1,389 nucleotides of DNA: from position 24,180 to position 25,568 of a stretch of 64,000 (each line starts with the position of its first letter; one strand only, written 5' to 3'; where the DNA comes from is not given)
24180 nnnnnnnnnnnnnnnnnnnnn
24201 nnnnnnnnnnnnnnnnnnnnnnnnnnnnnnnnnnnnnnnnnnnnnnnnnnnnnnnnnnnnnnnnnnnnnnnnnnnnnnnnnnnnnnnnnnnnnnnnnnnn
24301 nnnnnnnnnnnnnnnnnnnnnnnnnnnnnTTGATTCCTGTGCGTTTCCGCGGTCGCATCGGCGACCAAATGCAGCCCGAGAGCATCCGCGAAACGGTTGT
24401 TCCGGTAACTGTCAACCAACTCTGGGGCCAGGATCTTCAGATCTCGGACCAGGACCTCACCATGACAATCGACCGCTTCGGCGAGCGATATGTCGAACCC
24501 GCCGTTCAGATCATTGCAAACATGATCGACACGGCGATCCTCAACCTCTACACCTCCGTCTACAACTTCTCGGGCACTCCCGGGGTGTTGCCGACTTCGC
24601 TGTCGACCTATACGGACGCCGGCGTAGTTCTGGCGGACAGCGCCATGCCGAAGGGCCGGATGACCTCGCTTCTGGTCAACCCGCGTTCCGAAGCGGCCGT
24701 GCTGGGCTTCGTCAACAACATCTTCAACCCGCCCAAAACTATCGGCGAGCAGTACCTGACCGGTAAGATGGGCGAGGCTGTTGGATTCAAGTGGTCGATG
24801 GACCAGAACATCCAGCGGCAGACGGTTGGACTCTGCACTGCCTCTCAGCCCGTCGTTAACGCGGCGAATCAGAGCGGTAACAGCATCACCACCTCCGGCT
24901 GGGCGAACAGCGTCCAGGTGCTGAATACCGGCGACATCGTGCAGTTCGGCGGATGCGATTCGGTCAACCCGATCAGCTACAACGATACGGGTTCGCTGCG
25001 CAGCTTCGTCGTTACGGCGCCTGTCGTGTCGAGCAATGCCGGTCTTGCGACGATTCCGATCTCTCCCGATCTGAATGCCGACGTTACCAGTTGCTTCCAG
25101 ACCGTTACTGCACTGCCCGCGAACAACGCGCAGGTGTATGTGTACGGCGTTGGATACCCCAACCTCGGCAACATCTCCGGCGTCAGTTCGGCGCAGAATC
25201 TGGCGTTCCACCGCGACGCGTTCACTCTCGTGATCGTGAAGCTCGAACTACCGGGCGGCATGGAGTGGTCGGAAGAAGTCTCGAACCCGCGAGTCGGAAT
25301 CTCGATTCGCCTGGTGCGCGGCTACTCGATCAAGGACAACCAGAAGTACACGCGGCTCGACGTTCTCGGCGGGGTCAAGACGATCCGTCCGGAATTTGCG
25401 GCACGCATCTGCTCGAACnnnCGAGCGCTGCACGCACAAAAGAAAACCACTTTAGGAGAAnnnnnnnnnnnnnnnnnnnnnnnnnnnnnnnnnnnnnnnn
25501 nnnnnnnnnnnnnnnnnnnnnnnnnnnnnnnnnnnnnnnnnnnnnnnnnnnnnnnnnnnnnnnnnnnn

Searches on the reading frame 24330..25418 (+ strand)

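Call 11: search_protein_families(library=phrogs, proteins=[window:24330-25418:+], max_evalue=0.001)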
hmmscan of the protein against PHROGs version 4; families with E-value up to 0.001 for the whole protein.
window:24330-25418:+ (363 aa): 2 families
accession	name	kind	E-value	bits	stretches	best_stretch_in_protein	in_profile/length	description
phrog_283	-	head and packaging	2.4e-53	182.9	1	13-362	65-383/385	major head protein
phrog_1302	-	tail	2.6e-11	44.4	1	171-253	87-158/201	distal tail protein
